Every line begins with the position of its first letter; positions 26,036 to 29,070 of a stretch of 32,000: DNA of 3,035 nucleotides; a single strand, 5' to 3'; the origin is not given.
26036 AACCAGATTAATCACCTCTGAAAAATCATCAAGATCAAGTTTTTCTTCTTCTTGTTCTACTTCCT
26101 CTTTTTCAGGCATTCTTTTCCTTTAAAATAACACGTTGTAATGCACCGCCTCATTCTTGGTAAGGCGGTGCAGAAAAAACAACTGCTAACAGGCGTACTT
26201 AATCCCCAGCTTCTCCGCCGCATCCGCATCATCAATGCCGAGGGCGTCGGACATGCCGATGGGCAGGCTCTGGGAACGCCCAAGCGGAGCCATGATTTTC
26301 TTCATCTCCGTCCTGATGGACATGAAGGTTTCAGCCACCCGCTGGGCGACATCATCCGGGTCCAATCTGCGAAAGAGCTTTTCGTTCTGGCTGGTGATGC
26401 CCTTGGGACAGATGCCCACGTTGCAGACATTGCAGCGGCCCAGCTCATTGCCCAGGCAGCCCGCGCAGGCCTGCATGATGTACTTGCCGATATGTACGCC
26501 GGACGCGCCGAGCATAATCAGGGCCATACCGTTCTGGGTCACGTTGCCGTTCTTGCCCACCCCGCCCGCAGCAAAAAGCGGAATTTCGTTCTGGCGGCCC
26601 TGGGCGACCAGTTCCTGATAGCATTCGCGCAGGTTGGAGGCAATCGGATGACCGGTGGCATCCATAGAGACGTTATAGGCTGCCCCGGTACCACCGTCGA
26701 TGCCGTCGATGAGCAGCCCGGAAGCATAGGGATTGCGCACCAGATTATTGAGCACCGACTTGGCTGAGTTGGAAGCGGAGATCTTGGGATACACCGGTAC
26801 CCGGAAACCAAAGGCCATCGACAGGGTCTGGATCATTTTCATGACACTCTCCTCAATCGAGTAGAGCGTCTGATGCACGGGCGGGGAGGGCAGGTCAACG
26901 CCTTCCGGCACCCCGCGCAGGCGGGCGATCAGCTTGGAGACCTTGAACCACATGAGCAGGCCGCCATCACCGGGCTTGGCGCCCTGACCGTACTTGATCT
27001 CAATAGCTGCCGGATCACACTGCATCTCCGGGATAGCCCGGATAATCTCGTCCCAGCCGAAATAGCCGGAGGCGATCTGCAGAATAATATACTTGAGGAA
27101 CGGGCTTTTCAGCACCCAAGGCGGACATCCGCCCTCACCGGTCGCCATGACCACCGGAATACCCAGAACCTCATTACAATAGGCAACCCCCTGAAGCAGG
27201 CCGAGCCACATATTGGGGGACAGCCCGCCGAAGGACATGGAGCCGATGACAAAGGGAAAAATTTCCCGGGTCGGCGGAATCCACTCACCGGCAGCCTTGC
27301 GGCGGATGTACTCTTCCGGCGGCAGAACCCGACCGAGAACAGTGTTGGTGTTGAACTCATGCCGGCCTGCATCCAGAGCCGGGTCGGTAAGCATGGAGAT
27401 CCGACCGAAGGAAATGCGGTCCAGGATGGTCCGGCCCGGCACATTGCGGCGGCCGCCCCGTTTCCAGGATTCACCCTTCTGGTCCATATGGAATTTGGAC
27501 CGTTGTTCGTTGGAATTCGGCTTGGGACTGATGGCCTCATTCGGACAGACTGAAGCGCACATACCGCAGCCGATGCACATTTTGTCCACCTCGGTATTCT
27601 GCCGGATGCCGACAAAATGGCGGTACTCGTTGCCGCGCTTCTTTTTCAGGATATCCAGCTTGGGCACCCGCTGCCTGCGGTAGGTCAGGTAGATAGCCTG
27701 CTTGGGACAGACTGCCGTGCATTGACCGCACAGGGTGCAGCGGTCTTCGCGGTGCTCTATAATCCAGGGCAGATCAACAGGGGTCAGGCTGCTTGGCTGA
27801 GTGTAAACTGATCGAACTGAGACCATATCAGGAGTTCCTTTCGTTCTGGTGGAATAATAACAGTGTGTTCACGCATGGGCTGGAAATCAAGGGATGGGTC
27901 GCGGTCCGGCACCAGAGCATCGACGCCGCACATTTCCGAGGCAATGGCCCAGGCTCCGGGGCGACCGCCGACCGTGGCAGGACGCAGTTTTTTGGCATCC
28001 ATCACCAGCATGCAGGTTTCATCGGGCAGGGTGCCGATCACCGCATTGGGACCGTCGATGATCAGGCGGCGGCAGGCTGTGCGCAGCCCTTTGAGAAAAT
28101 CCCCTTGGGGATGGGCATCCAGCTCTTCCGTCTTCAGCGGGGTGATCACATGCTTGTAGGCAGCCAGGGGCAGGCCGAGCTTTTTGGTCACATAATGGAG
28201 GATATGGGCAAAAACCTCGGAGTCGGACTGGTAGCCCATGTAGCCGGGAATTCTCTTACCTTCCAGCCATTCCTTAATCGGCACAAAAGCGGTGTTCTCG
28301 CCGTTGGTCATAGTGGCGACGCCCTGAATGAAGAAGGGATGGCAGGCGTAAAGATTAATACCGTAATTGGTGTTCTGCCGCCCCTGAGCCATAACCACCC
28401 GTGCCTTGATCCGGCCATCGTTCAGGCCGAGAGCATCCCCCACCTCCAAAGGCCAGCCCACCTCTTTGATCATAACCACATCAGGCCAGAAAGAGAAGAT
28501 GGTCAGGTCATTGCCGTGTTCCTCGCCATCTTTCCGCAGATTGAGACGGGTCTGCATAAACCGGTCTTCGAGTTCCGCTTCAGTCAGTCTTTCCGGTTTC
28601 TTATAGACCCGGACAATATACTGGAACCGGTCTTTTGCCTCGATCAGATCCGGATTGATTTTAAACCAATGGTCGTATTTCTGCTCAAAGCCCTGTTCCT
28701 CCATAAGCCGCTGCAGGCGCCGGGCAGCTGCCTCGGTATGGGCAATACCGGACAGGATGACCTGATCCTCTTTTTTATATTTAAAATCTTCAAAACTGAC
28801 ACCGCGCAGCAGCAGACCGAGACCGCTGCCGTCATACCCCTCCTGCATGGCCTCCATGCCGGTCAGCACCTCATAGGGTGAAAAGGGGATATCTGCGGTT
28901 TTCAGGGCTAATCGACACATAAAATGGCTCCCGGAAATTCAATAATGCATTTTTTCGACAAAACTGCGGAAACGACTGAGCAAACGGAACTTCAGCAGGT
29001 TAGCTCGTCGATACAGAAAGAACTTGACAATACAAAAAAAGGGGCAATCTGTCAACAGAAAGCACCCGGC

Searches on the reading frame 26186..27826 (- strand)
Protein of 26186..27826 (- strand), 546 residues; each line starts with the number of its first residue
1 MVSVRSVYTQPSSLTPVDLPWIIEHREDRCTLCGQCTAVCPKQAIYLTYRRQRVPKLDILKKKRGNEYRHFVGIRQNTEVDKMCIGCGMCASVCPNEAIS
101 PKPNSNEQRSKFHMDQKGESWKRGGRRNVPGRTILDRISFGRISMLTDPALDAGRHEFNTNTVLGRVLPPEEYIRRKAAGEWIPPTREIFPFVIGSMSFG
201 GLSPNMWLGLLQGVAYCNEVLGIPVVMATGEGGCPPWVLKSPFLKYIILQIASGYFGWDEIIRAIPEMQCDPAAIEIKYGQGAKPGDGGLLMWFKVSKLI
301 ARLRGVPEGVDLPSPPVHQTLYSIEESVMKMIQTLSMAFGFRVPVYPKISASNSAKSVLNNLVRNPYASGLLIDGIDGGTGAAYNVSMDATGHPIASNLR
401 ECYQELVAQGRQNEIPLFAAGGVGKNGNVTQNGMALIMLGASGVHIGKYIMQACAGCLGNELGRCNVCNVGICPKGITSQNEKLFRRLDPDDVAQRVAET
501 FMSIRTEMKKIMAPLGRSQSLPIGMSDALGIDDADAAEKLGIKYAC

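Call 3: search_protein_families(library=pfam, proteins=[window:26186-27826:-], max_evalue=0.01)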
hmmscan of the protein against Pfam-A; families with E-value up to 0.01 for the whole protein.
window:26186-27826:- (546 aa): 13 families
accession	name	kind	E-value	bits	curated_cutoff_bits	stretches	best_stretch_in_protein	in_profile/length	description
PF01645.23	Glu_synthase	-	5e-59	200.8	20.4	1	190-516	67-367/369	Conserved region in glutamate synthase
PF13484.11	Fer4_16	-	5.5e-11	43.5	30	2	29-96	1-65/66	4Fe-4S double cluster binding domain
PF00037.32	Fer4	-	5.6e-11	42.2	21.1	2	83-100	7-24/24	4Fe-4S binding domain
PF12838.12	Fer4_7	-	2.8e-10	41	27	2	84-114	2-33/52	4Fe-4S dicluster domain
PF13237.11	Fer4_10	-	3.1e-10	40.3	25.5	1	25-95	4-53/53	4Fe-4S dicluster domain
PF13187.11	Fer4_9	-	1.4e-09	38.3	27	3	29-99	1-52/52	4Fe-4S dicluster domain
PF12837.12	Fer4_6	-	6.1e-08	32.7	25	2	22-45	1-24/24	4Fe-4S binding domain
PF13183.11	Fer4_8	-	2.6e-07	31.5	27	2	28-97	3-67/68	4Fe-4S dicluster domain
PF25160.1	LdpA_Fe-S-bd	-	1.6e-06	28.2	27.6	1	74-100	18-44/49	LdpA Fe-S cluster-binding domain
PF13534.11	Fer4_17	-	1.9e-05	25.6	22.2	1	29-97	1-59/61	4Fe-4S dicluster domain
PF14697.11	Fer4_21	-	3e-05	24.5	35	2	78-99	35-57/59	4Fe-4S dicluster domain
PF12797.12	Fer4_2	-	4.5e-05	23.6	24.5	2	21-41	1-21/22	4Fe-4S binding domain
PF12800.12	Fer4_4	-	0.0049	17.6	24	1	28-42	2-16/17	4Fe-4S binding domain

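Call 5: search_protein_families(library=ncbifam, proteins=[window:26186-27826:-], max_evalue=0.01)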
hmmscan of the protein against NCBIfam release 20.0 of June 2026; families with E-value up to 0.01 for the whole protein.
window:26186-27826:- (546 aa): 70 families (the best 25 are shown)
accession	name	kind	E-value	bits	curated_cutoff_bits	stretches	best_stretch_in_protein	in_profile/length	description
NF008730.0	PRK11750.1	equivalog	1.9e-30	105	1047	1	192-532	861-1175/1490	glutamate synthase large subunit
NF042909.1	FMH_DH_FwdF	exception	5.2e-09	35.7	375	2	76-114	9-47/336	tungsten-dependent formylmethanofuran dehydrogenase subunit FwdF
NF009053.0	PRK12387.1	subfamily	9.8e-09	35.2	204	2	27-48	72-93/180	formate hydrogenlyase complex iron-sulfur subunit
NF005504.0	PRK07118.1-3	equivalog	1.5e-08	34.4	437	1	24-101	167-238/293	Fe-S cluster domain-containing protein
TIGR02936.1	fdxN_nitrog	equivalog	2.1e-08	34.2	80.55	1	24-100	17-88/91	ferredoxin III, nif-specific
NF040864.1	HgcB_ferredoxin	equivalog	2.1e-08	33.9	99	2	82-102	14-34/93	mercury methylation ferredoxin HgcB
TIGR01971.1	NuoI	subfamily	2.8e-08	33.4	113.05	2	68-111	29-71/121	NADH-quinone oxidoreductase, chain I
TIGR02512.1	FeFe_hydrog_A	subfamily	3.5e-08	32.7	405.95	1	25-107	4-75/375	[FeFe] hydrogenase, group A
NF038196.1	ferrodoxin_EFR1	subfamily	5.9e-08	33.1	75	1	69-101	171-203/242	EFR1 family ferrodoxin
NF005503.0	PRK07118.1-2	equivalog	1.2e-07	31.3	252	1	27-102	166-232/292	RnfABCDGE type electron transport complex subunit B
TIGR02176.1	pyruv_ox_red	equivalog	1.3e-07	29.9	911.35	1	24-104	679-765/1167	pyruvate:ferredoxin (flavodoxin) oxidoreductase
NF045480.1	FdxA_Actino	equivalog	2.8e-07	30.7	125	1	82-113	38-69/107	ferredoxin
TIGR02179.1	PorD_KorD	subfamily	5.7e-07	29.6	60.05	1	26-100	23-73/78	2-oxoacid:acceptor oxidoreductase, delta subunit, pyruvate/2-ketoisovalerate family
NF058577.1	FdxA_fam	equivalog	6.5e-07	29.4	65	2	81-102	6-27/52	4Fe-4S ferredoxin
NF006221.0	PRK08348.1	subfamily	7.2e-07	29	124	1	82-101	44-63/136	NADH-plastoquinone oxidoreductase subunit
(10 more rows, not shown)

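Call 7: find_related_loci(query=window:26186-27826:-, collection=genome_contigs, flank=10000)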
Query window:26186-27826:- (546 aa) in genome_contigs; peptide patterns used: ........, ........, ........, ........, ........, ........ (x = any residue, [..] = any of these).
600 stretches matched a pattern (row limit reached: there are more); 587 encode a relative of the query (tblastn E <= 1e-3); the best 80 are kept; 80 distinct loci.
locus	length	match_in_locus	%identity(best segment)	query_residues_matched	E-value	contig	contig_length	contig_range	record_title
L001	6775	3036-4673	93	1-546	0e+0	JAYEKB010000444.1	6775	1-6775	MAG: Thermodesulfobacteriota bacterium isolate MAG148 MAG148_444, whole genome shotgun sequence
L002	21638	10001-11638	92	1-546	0e+0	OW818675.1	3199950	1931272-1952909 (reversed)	Candidatus Electronema halotolerans isolate LOGT-cMAG genome assembly, chromosome: 1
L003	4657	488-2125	92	1-546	0e+0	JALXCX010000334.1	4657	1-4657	MAG: Desulfobulbaceae bacterium isolate T2_metabat2_scaf2bin.208 T2_NODE_40442_length_4657_cov_6.136645, whole genome sh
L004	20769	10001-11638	91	1-546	0e+0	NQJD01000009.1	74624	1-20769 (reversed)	MAG: Candidatus Electronema aureum isolate GS Contig109, whole genome shotgun sequence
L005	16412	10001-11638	91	1-546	0e+0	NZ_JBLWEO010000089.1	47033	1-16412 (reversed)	Candidatus Electronema sp. PJ PJ__466105, whole genome shotgun sequence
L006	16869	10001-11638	92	1-546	0e+0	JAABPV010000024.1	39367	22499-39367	MAG: Desulfobulbaceae bacterium isolate S01.Bin068 NODE_31_length_39367_cov_7.799007, whole genome shotgun sequence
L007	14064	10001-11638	91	1-546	0e+0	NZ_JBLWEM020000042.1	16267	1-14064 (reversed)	Candidatus Electronema sp. JC JC__251188, whole genome shotgun sequence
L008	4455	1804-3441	90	1-546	0e+0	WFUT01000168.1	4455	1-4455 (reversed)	MAG: Desulfobulbaceae bacterium isolate S140_14 k151_532465, whole genome shotgun sequence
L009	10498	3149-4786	89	1-546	0e+0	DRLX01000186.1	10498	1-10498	MAG TPA_asm: Desulfobulbaceae bacterium isolate HyVt-474 HyVt-474_k145_1359442, whole genome shotgun sequence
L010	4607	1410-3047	88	1-546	0e+0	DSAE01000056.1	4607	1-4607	MAG TPA_asm: Desulfobacteraceae bacterium isolate SpSt-1141 Ga0129302_1012540, whole genome shotgun sequence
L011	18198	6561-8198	88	1-546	0e+0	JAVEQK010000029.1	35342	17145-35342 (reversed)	MAG: Desulfobulbaceae bacterium isolate BF_dRep_26 NODE_3466_length_35342_cov_56.470879_Biofilm4, whole genome shotgun s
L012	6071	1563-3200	88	1-546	0e+0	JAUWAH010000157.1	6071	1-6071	MAG: Desulfobulbus sp. isolate CSMAG_1289 CSMAG_1289_k141_1353303_length_6071_cov_8.0000, whole genome shotgun sequence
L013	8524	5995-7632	88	1-546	0e+0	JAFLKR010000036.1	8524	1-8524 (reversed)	MAG: Desulfobulbaceae bacterium isolate LaCa_MAG_10 c_000000011060, whole genome shotgun sequence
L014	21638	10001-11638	87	1-546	0e+0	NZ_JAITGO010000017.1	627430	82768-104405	MAG: Desulfobulbus sp. isolate Pc512_bin139 k119_1618798, whole genome shotgun sequence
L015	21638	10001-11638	86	1-546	0e+0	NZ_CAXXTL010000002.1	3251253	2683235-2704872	MAG: uncultured Desulfobulbus sp. isolate 488ba005-bef4-404b-a7aa-59c4f49eb36e contig_2, whole genome shotgun sequence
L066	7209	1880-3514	82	1-546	0e+0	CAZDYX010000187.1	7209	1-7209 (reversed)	MAG TPA_asm: uncultured Desulfobulbia bacterium isolate binchicken_co266_215 genome assembly, contig: NODE_22089_length_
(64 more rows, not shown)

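Call 26: search_protein_families(library=pfam, proteins=[L005:13695-14327:+, L005:15615-16229:+, L005:11721-13202:+, L007:11711-12187:+], max_evalue=0.01)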
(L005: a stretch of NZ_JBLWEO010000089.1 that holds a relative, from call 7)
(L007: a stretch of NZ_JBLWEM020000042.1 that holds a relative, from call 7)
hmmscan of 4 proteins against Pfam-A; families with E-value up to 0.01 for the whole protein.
L005:13695-14327:+ (210 aa): 0 families

L005:15615-16229:+ (204 aa): 0 families

L005:11721-13202:+ (493 aa): 3 families
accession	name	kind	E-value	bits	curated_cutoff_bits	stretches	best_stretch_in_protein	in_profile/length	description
PF13589.12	HATPase_c_3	-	2.3e-09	37.8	25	1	27-107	5-82/137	Histidine kinase-, DNA gyrase B-, and HSP90-like ATPase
PF02518.31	HATPase_c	-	1.8e-06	28.8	26.4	1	24-109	5-88/111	Histidine kinase-, DNA gyrase B-, and HSP90-like ATPase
PF14501.12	HATPase_c_5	-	0.00025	21.3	22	1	25-102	6-74/102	GHKL domain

L007:11711-12187:+ (158 aa): 0 families

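Call 49: search_protein_families(library=pfam, proteins=[L002:11654-11917:+, L002:11872-12207:+, L004:13192-13581:+, L004:13551-13874:+, L007:12842-13207:+, L007:12474-12842:+, L007:12230-12517:+], max_evalue=0.01)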
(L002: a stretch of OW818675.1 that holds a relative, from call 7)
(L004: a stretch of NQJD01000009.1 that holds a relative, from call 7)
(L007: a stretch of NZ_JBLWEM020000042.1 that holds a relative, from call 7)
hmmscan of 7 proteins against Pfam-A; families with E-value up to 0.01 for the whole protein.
L002:11654-11917:+ (87 aa): 1 family
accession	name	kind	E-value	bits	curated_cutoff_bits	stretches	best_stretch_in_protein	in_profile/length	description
PF13711.11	DUF4160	-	1.7e-23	83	23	1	11-72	1-65/65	Domain of unknown function (DUF4160)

L002:11872-12207:+ (111 aa): 1 family
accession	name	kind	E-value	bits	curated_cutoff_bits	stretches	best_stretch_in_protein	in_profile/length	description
PF10387.14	DUF2442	-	1.1e-11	45.2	23.9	1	21-92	1-69/72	Protein of unknown function (DUF2442)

L004:13192-13581:+ (129 aa): 1 family
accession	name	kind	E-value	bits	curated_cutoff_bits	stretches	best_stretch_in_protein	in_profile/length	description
PF05168.19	HEPN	-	3.8e-16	59.8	22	1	10-124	3-116/117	HEPN domain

L004:13551-13874:+ (107 aa): 3 families
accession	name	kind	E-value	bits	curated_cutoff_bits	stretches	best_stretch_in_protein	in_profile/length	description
PF18765.7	Polbeta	-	8.7e-09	35.9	26.9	1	14-69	3-58/93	Polymerase beta, Nucleotidyltransferase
PF01909.29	NTP_transf_2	-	9.8e-09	35.9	21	1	11-54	5-44/93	Nucleotidyltransferase domain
PF22600.2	MTPAP-like_central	-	0.003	18.1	27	1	4-70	19-85/139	Poly(A) RNA polymerase, mitochondrial-like, central palm domain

L007:12842-13207:+ (121 aa): 1 family
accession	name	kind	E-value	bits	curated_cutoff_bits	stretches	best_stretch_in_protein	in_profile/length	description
PF01850.27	PIN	-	1.7e-11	45.2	23.6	1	1-108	1-114/120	PIN domain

L007:12474-12842:+ (122 aa): 2 families
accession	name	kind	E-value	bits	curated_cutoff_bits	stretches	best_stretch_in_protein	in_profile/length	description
PF10047.15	DUF2281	-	3.9e-05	24.6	26.5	1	41-70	1-29/64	Protein of unknown function (DUF2281)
PF13863.11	DUF4200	-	0.0087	16.8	29.7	0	16-94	6-84/119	Domain of unknown function (DUF4200)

L007:12230-12517:+ (95 aa): 0 families

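Call 79: search_protein_families(library=pfam, proteins=[L066:3713-4048:+, L004:12588-12881:+, L005:15615-16229:+], max_evalue=0.05)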
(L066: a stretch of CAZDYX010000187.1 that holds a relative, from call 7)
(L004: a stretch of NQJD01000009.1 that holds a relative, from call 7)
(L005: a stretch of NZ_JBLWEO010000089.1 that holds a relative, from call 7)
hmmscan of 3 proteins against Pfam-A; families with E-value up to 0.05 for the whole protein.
L066:3713-4048:+ (111 aa): 1 family
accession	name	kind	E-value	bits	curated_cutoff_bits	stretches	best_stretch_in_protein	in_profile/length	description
PF04358.19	DsrC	-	5.4e-25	88.3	24.9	1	7-110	2-106/107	DsrC like protein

L004:12588-12881:+ (97 aa): 0 families

L005:15615-16229:+ (204 aa): 0 families

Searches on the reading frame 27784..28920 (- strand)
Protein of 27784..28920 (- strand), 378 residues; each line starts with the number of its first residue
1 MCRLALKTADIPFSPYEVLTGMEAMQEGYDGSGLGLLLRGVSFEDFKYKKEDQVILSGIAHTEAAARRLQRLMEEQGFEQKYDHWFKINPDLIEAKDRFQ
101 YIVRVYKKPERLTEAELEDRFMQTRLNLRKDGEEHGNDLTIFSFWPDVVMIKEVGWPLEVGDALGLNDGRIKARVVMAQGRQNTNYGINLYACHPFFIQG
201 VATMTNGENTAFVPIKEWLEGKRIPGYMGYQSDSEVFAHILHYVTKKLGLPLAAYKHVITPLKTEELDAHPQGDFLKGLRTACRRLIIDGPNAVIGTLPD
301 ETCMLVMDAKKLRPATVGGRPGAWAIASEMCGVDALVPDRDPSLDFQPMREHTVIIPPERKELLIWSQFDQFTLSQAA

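Call 3: search_protein_families(library=pfam, proteins=[window:27784-28920:-], max_evalue=0.01)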
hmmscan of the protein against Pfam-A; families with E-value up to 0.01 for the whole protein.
window:27784-28920:- (378 aa): 0 families

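Call 5: search_protein_families(library=ncbifam, proteins=[window:27784-28920:-], max_evalue=0.01)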
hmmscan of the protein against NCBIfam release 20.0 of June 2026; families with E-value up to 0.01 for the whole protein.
window:27784-28920:- (378 aa): 0 families

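Call 39: search_solved_structures(query=window:27784-28920:-, max_evalue=10, show_alignments=1)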
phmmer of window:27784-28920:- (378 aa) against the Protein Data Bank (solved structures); distinct sequences matched with E-value up to 10: 0.

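Call 59: find_homologous_proteins(query=window:27784-28920:-, max_evalue=0.001)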
Query window:27784-28920:- (378 aa): 4578 proteins with E <= 0.001 among 8000 candidates; the best 120 are listed.
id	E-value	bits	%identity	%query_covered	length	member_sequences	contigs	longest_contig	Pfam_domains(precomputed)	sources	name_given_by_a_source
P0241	4.4e-235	798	89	100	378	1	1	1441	-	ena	-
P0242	9.4e-232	787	89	100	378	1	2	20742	-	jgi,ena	-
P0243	9.0e-231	784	88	100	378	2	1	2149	-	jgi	jgi:glutamate synthase domain-containing protein 1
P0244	6.1e-230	781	89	100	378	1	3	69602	-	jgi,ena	jgi:glutamate synthase domain-containing protein 1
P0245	1.2e-229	780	89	100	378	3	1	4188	-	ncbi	-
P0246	2.2e-229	779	88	100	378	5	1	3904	-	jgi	jgi:glutamate synthase domain-containing protein 1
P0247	2.2e-229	779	88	100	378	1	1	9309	-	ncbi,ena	-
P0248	4.2e-229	778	89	100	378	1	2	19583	-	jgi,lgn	-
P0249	4.2e-229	778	89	100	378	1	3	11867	-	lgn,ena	-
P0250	1.1e-228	777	88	100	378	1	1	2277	-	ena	-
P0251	1.5e-228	776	88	100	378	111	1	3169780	-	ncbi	ncbi:MAG: glutamate synthase [Candidatus Electronema sp. VV]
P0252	2.9e-228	775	88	100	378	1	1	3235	-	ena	-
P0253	5.5e-228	775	88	100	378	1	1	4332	-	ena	-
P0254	2.0e-227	773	87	100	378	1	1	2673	-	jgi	jgi:glutamate synthase domain-containing protein 1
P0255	3.7e-227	772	88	100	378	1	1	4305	-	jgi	-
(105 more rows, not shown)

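Call 66: predict_structure(alignment_id=A7)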
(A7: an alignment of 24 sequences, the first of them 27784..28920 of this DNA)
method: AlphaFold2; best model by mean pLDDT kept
length: 378 residues; sequences in the alignment: 24
mean_pLDDT: 54.3   pTM: 0.53
mean pLDDT of the five models: 54.3, 52.7, 52.2, 50.8, 50.5
residues with pLDDT >= 90: 28; 70-90: 84; 50-70: 69; < 50: 197
segments of 3 or more residues with pLDDT < 50: 1-13, 27-32, 181-216, 222-262, 282-378
pLDDT, mean of each block of 10 residues (from residue 1): 29 58 51 61 84 89 91 92 73 62 89 83 84 87 80 61 74 62 34 31 30 46 46 45 38 33 53 56 47 44 39 30 27 26 30 32 35 31
secondary structure, 60 per line:
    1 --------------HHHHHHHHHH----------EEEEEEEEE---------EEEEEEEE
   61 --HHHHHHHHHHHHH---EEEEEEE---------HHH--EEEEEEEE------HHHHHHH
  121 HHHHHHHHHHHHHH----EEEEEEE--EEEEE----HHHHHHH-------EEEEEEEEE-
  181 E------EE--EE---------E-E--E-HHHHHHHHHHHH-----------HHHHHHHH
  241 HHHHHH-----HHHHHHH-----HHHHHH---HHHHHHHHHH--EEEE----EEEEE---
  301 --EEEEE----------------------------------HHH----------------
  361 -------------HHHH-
elements in order: H15-24 E35-43 E53-60 H63-75 E79-85 E100-107 H114-134 E139-145 E148-152 H157-163 E171-179 H210-221 H233-246 H252-258 H264-269 H273-282 E285-288 E293-297 E303-307 H374-377

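Call 69: fold_search(model_id=the predicted structure, library=pdb)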
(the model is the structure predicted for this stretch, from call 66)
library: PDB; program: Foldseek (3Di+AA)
matches with E <= 10: 1051; with E <= 0.001: 4
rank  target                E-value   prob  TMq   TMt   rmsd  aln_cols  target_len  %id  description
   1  7mfm_G                7.3e-05  1.00  0.45  0.14   9.3       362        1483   14  Glutamate synthase, glutamate dehydrogenase counter-enzyme complex (released 2022-01-05)
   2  6s6s_A                8.2e-05  1.00  0.44  0.14   9.3       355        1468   13  Structure of Azospirillum brasilense Glutamate Synthase in a4b4 oligomeric state. (released 2019-09-11)
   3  1ofe_A                1.4e-04  1.00  0.41  0.13  10.8       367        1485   16  Glutamate Synthase from Synechocystis sp in complex with 2-Oxoglutarate and L-DON at 2.45 Angstrom resolution (released 2003-06-11)
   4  1ofd_A                8.5e-04  1.00  0.47  0.14   9.4       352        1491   15  Glutamate Synthase from Synechocystis sp in complex with 2-Oxoglutarate at 2.0 Angstrom resolution (released 2003-06-11)
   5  1llw                  3.0e-03  1.00  0.46  0.14   9.6       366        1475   14  Structural studies on the synchronization of catalytic centers in glutamate synthase: complex with 2-oxoglutarate (released 2002-07-31)
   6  1ea0_A                3.1e-03  1.00  0.32  0.10   5.8       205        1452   14  Alpha subunit of A. brasilense glutamate synthase (released 2001-11-01)
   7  2vdc_A                3.1e-03  1.00  0.32  0.10   5.8       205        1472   14  THE 9.5 A RESOLUTION STRUCTURE OF GLUTAMATE SYNTHASE FROM CRYO-ELECTRON MICROSCOPY AND ITS OLIGOMERIZATION BEHAVIOR IN (released 2008-01-15)
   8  2dtj_A                7.0e-03  1.00  0.17  0.36   7.7       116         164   13  Crystal structure of regulatory subunit of aspartate kinase from Corynebacterium glutamicum (released 2007-05-01)
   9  2ec2_F                2.2e-02  0.84  0.16  0.38  12.1       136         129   16  Crystal structure of transposase from Sulfolobus tokodaii (released 2007-02-27)
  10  2ec2_D                2.3e-02  0.84  0.16  0.37  10.2       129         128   17  Crystal structure of transposase from Sulfolobus tokodaii (released 2007-02-27)
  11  3dca_A                2.7e-02  0.41  0.14  0.32  16.2       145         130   12  Crystal structure of the RPA0582- protein of unknown function from Rhodopseudomonas palustris- a structural genomics t (released 2008-08-05)
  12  5yei_B                3.7e-02  0.94  0.17  0.37   9.1       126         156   10  Mechanistic insight into the regulation of Pseudomonas aeruginosa aspartate kinase (released 2018-08-29)
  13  3s1t_A                3.9e-02  0.92  0.16  0.34   8.0       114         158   10  Structure of the regulatory domain of aspartokinase (Rv3709c; AK-beta) in complex with threonine from Mycobacterium tu (released 2012-06-13)
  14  2bvz                  3.9e-02  0.80  0.14  0.41   6.9       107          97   13  Mutant of the Ribosomal Protein S6 (released 2005-10-26)
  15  5yei_F                4.3e-02  0.96  0.17  0.38   7.2       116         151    9  Mechanistic insight into the regulation of Pseudomonas aeruginosa aspartate kinase (released 2018-08-29)
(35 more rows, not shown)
